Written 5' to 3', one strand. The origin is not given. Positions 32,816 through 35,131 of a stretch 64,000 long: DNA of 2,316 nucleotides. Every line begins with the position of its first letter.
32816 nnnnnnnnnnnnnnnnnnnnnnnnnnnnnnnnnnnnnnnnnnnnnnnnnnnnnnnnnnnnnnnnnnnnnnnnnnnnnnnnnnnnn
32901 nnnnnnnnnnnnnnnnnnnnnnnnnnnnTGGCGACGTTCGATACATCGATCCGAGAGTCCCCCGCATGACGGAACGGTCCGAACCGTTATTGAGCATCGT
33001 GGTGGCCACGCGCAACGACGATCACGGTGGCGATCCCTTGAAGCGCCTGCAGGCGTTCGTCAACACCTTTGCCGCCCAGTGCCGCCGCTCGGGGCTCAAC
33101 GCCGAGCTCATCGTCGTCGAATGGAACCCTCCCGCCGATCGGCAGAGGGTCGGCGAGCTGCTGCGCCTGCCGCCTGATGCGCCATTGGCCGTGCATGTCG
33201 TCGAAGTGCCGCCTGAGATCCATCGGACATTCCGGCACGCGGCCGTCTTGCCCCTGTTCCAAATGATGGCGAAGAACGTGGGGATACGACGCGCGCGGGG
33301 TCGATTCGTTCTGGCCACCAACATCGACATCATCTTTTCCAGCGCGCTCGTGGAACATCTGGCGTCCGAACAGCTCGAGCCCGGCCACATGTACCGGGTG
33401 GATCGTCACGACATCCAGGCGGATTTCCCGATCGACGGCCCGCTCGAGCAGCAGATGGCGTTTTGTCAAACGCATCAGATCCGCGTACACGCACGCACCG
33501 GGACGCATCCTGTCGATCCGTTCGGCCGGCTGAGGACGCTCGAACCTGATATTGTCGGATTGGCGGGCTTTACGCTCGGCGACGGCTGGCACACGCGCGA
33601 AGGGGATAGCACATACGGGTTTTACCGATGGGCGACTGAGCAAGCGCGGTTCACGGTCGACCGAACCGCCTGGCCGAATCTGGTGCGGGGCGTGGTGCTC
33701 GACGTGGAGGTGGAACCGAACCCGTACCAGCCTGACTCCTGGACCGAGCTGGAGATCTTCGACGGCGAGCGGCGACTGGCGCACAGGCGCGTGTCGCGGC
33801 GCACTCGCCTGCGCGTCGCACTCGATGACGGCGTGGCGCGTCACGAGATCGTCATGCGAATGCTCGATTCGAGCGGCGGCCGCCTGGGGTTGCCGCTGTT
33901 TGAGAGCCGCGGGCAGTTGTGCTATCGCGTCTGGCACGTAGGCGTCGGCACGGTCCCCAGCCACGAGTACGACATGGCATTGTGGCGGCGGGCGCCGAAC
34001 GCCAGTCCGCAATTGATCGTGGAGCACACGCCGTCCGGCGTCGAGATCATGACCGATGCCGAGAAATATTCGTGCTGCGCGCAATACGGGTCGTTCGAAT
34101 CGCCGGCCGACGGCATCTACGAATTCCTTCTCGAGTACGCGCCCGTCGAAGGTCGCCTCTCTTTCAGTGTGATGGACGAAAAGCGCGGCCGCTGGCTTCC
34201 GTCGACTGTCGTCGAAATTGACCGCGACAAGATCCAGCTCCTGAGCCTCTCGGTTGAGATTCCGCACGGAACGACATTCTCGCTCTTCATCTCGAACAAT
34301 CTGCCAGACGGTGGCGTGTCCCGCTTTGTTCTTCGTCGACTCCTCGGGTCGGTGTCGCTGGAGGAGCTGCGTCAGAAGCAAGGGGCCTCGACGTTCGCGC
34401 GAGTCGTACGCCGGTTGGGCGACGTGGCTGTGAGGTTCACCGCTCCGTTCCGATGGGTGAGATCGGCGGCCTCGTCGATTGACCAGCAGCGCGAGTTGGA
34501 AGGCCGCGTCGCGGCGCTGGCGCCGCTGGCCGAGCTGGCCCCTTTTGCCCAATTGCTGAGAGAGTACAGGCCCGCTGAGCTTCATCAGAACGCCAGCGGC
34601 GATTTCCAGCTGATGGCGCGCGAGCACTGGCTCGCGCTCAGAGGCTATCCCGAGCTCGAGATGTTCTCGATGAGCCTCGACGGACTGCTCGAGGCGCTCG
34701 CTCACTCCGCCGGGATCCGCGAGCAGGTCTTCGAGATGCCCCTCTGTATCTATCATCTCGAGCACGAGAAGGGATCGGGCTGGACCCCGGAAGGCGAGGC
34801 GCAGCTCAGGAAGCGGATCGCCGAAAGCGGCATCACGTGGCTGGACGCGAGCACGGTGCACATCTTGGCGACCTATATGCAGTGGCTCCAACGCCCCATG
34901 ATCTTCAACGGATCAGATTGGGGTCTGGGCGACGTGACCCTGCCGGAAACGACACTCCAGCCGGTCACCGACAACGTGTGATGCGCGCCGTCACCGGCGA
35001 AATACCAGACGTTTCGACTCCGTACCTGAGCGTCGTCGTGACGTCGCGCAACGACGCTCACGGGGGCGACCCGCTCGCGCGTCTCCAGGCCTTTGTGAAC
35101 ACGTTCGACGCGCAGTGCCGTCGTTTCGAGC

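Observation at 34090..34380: A ~100-aa beta-rich module recurs in four different enzymes of the locus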

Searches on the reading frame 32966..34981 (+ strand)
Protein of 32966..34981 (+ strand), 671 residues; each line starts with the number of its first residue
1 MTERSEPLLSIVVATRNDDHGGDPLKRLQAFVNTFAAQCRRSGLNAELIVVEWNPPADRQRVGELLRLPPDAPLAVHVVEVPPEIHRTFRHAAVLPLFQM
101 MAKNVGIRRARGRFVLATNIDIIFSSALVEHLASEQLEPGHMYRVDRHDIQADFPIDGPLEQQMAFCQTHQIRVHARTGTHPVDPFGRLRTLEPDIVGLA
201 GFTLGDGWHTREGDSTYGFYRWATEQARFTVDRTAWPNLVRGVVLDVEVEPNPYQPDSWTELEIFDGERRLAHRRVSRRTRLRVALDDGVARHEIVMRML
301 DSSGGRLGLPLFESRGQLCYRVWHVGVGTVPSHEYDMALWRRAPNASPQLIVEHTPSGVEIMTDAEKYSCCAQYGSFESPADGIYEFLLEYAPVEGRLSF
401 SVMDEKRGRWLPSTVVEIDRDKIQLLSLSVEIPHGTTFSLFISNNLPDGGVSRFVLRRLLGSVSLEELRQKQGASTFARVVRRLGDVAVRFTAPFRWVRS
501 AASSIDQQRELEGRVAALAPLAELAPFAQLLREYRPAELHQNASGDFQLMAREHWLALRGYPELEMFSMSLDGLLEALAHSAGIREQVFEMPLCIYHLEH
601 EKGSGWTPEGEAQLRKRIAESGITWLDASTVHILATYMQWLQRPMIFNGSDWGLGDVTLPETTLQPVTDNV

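Call 4: search_protein_families(library=pfam, proteins=[window:32966-34981:+], max_evalue=1)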
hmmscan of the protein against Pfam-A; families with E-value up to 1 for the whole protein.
window:32966-34981:+ (671 aa): 0 families

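Call 9: find_homologous_proteins(query=window:32966-34978:+, max_evalue=0.00001)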
Query window:32966-34978:+ (671 aa): 2097 proteins with E <= 0.00001 among 8000 candidates; the best 120 are listed.
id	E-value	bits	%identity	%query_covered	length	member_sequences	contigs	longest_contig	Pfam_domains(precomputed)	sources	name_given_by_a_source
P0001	0.0e+0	1548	100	100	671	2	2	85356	-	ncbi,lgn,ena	-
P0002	0.0e+0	1255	81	99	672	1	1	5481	-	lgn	-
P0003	0.0e+0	1181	77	99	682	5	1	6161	-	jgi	jgi:hypothetical protein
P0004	0.0e+0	1167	74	100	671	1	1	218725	-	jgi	jgi:hypothetical protein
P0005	0.0e+0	1147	74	99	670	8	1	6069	-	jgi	-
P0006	0.0e+0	1145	74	99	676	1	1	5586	-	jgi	jgi:hypothetical protein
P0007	0.0e+0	1142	74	99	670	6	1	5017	-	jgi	jgi:hypothetical protein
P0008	0.0e+0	1140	76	98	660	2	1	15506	-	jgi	jgi:hypothetical protein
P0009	0.0e+0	1139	75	99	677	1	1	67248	-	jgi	jgi:hypothetical protein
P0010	0.0e+0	1134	74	100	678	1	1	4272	-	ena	-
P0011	0.0e+0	1023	68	100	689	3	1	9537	-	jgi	jgi:hypothetical protein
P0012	4.4e-292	989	63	99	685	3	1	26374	-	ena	-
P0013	1.5e-287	974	64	99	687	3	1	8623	-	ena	-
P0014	3.3e-285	966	64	99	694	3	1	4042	-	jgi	jgi:hypothetical protein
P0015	4.3e-284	962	62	99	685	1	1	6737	-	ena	-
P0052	2.0e-224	765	48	69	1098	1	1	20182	-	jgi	jgi:hypothetical protein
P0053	4.5e-222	757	47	70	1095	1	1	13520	-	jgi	-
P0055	8.5e-217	740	46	69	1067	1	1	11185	-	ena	-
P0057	9.0e-216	737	46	71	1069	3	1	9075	PF00386.28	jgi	jgi:hypothetical protein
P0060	4.5e-212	724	48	69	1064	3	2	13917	-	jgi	jgi:hypothetical protein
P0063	8.1e-201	687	45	69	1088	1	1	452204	PF00386.28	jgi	jgi:hypothetical protein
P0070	1.3e-189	650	43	68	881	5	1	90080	-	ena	-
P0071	2.4e-189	649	43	70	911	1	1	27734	-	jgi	jgi:hypothetical protein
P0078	6.0e-187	641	45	69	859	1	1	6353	-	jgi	jgi:hypothetical protein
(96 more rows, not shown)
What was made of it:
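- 32966..34981 (+): Protein A: 671-aa glycosyltransferase whose catalytic domain is split (aa ~1-180 and ~535-669) by a ~350-aa insertion. More than 2000 relatives (call 9).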

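Call 47: search_protein_families(library=ncbifam, proteins=[window:32966-34978:+], max_evalue=0.01)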
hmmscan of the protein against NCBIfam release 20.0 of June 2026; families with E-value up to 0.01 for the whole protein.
window:32966-34978:+ (671 aa): 0 families

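Call 62: find_related_loci(query=A5, collection=genome_contigs, flank=10000)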
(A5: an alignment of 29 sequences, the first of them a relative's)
Query A5 (671 aa) in genome_contigs; peptide patterns used: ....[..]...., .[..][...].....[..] (x = any residue, [..] = any of these).
119 stretches matched a pattern; 95 encode a relative of the query (tblastn E <= 1e-3); the best 80 are kept; 80 distinct loci.
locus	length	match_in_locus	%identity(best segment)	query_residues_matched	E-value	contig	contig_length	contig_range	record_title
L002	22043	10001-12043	62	7-671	0e+0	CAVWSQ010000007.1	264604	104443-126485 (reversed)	MAG: uncultured Acidobacteriota bacterium isolate MFD04944.bin.1.4 genome assembly, contig: contig_82293, whole genome s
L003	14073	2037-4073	63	7-671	0e+0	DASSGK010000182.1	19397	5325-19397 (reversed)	MAG TPA_asm: Vicinamibacterales bacterium isolate SMAG_U1031 k141_1460296, whole genome shotgun sequence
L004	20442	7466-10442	37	3-664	1e-105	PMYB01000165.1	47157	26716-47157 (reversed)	MAG: Bryobacterales bacterium isolate fen_178 73.20110800_E2D.16_contig_2261, whole genome shotgun sequence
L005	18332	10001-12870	37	2-661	7e-102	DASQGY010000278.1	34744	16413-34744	MAG TPA_asm: Bryobacteraceae bacterium isolate SMAG_U11819 k141_972270, whole genome shotgun sequence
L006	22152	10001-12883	37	7-666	3e-100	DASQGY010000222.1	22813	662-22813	MAG TPA_asm: Bryobacteraceae bacterium isolate SMAG_U11819 k141_234732, whole genome shotgun sequence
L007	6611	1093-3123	35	2-663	2e-98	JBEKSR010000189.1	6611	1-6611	MAG: Bryobacteraceae bacterium isolate SPRUCE 539 SPRUCE_539_189, whole genome shotgun sequence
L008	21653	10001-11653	48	6-666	6e-73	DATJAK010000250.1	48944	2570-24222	MAG TPA_asm: Bryobacteraceae bacterium isolate SMAG_U15325 k141_1084284, whole genome shotgun sequence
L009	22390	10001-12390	43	7-662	1e-64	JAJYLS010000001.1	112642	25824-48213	MAG: Acidobacteria bacterium isolate DBS2-1.bin87 NODE_281_length_112642_cov_1.825632, whole genome shotgun sequence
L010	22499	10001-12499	47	5-662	1e-64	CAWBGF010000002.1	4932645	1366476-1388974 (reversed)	MAG: Terriglobia bacterium isolate MFD09222.bin.1.41 genome assembly, contig: contig_58393, whole genome shotgun sequenc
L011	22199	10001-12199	47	9-667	2e-64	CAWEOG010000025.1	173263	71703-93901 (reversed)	MAG: Bryobacterales bacterium isolate MFD02416.bin.3.343 genome assembly, contig: contig_65027, whole genome shotgun seq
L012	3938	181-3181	42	2-665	3e-64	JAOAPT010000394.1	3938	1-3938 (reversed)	MAG: Candidatus Solibacter sp. isolate RYN_21 scaffold_315157, whole genome shotgun sequence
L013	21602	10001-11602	40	7-664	7e-64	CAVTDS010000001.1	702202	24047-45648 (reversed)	MAG: Bryobacterales bacterium isolate MFD01188.bin.2.44 genome assembly, contig: contig_11098, whole genome shotgun sequ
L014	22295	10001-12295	44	7-661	2e-63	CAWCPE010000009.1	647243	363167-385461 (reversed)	MAG: Terriglobia bacterium isolate MFD05512.bin.1.231 genome assembly, contig: contig_3834, whole genome shotgun sequenc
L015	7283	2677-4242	42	7-662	3e-62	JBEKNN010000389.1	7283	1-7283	MAG: Bryobacteraceae bacterium isolate SPRUCE 418 SPRUCE_418_389, whole genome shotgun sequence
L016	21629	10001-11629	43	5-664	6e-61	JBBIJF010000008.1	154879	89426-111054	MAG: Acidobacteriota bacterium isolate SLF170214_bin_156 NODE_41_length_154879_cov_14.419, whole genome shotgun sequence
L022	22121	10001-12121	46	1-661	0e+0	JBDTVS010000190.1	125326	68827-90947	MAG: Acidobacteriota bacterium isolate cluster3_bin.73 NODE_194_length_125326_cov_12.225312, whole genome shotgun sequen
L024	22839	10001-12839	36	3-663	2e-102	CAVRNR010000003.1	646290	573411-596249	MAG: Bryobacterales bacterium isolate MFD01231.bin.1.36 genome assembly, contig: contig_16726, whole genome shotgun sequ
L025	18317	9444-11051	51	1-664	9e-100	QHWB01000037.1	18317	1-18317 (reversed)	MAG: Acidobacteria bacterium isolate gp6 AA54 14_1009_05_20cm_scaffold_8_curated, whole genome shotgun sequence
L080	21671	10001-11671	46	3-666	2e-70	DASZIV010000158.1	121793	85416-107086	MAG TPA_asm: Bryobacteraceae bacterium isolate SMAG_U6611 k141_549893, whole genome shotgun sequence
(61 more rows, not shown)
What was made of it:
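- Tried and rejected: I used the full-length transferase alignment instead (call 62).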

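Call 74: search_solved_structures(query=A5, max_evalue=1)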
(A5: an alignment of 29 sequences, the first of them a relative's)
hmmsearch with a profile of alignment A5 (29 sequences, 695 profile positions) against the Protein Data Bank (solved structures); distinct sequences matched with E-value up to 1: 1.
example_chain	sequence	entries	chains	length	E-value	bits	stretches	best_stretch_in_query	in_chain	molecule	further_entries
4dou_A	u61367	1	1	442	0.0047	18.9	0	377-451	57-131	Adiponectin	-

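Call 77: search_protein_families(library=pfam, proteins=[P0052, P0053, P0055, P0057, P0060, P0063, P0070, P0071, P0078], max_evalue=0.1)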
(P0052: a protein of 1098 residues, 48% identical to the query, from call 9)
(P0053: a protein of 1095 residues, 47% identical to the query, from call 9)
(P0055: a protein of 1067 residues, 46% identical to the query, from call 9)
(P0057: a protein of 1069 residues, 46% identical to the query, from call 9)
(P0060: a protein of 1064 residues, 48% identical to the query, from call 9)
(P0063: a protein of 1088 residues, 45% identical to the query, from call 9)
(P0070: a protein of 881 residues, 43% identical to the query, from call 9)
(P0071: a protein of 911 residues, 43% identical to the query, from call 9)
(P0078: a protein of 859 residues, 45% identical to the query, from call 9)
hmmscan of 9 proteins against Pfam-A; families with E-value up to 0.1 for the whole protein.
P0052 (1098 aa): 1 family
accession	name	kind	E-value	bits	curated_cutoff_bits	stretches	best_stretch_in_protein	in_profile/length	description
PF25433.1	DUF7895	-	0.072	13.9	27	0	683-699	49-65/75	Domain of unknown function (DUF7895)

P0053 (1095 aa): 0 families

P0055 (1067 aa): 3 families
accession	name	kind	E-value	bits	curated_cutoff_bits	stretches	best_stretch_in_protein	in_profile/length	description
PF00386.27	C1q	-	0.0017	19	23.7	0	568-645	30-108/127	C1q domain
PF10528.15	GLEYA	-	0.0022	18.7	26.2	1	735-803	6-75/91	GLEYA domain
PF07691.17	PA14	-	0.054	13.7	24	0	376-392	52-68/147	PA14 domain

P0057 (1069 aa): 1 family
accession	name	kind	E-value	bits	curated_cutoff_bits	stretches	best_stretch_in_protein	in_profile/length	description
PF00386.27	C1q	-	2.6e-07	31.4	23.7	0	562-637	32-108/127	C1q domain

P0060 (1064 aa): 1 family
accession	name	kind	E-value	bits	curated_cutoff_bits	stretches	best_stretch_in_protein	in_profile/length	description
PF00386.27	C1q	-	6.3e-05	23.6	23.7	0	559-635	31-108/127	C1q domain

P0063 (1088 aa): 1 family
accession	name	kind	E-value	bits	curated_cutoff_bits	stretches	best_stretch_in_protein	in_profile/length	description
PF00386.27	C1q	-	9.5e-08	32.7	23.7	1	588-664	31-108/127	C1q domain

P0070 (881 aa): 1 family
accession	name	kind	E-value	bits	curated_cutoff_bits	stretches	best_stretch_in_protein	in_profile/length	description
PF00386.27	C1q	-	0.037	14.7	23.7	1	552-627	32-108/127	C1q domain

P0071 (911 aa): 0 families

P0078 (859 aa): 1 family
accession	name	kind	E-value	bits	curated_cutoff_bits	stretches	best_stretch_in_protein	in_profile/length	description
PF00386.27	C1q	-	2.9e-05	24.7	23.7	0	541-618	30-108/127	C1q domain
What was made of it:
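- On C1q domain (PF00386): Only relatives with three tandem copies reach 31-33 bits (call 77).
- Closest known: C1q domain. Same: Above the gathering score in three-copy relatives (31-33 bits, call 77).
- C1q passes its gathering score in three-copy relatives P0057 and P0063 (call 77).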

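Call 83: search_protein_families(library=pfam, proteins=[L008:8482-9930:+, L009:8735-10006:-, L025:8102-9436:+, L080:6756-8087:+, L022:335-2284:+, L024:13802-16096:+, L002:2-1279:+], max_evalue=0.001)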
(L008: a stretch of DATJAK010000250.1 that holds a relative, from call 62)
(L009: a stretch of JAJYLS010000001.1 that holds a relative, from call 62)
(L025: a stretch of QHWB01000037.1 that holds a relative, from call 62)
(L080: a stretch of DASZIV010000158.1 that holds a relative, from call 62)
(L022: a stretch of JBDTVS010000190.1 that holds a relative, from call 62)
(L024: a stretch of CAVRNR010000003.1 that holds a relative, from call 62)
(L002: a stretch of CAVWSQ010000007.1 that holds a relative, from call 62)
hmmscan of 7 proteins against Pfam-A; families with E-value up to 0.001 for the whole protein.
L008:8482-9930:+ (483 aa): 3 families
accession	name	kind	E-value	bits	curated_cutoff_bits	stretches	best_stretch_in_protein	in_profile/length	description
PF13489.12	Methyltransf_23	-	7.6e-16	58.7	27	1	263-439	9-161/164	Methyltransferase domain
PF08242.18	Methyltransf_12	-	2.6e-05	25.3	30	1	282-380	1-98/98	Methyltransferase domain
PF08241.18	Methyltransf_11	-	6.8e-05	23.9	21.2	1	282-381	1-94/95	Methyltransferase domain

L009:8735-10006:- (424 aa): 5 families
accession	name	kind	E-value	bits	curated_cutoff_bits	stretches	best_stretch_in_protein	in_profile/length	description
PF13649.12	Methyltransf_25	-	4.2e-09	37.4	27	1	254-348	1-95/97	Methyltransferase domain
PF08242.18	Methyltransf_12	-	3.2e-08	34.7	30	1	255-350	1-96/98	Methyltransferase domain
PF13489.12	Methyltransf_23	-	2.4e-05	24.6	27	1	240-403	12-160/164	Methyltransferase domain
PF08241.18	Methyltransf_11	-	0.00037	21.5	21.2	0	255-331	1-74/95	Methyltransferase domain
PF13847.12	Methyltransf_31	-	0.00051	20.2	27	1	251-330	4-87/145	Methyltransferase domain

L025:8102-9436:+ (445 aa): 1 family
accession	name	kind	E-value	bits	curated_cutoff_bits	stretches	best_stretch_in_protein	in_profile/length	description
PF05050.19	Methyltransf_21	-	3.5e-18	66.8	22.7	1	243-390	1-152/173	Methyltransferase FkbM domain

L080:6756-8087:+ (444 aa): 3 families
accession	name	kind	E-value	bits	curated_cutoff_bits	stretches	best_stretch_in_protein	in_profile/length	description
PF13649.12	Methyltransf_25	-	3.7e-08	34.4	27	1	274-359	1-85/97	Methyltransferase domain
PF08242.18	Methyltransf_12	-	1.6e-05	26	30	1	275-357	1-79/98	Methyltransferase domain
PF13489.12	Methyltransf_23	-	9.8e-05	22.6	27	1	266-425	18-162/164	Methyltransferase domain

L022:335-2284:+ (650 aa): 0 families

L024:13802-16096:+ (765 aa): 0 families

L002:2-1279:+ (426 aa): 0 families
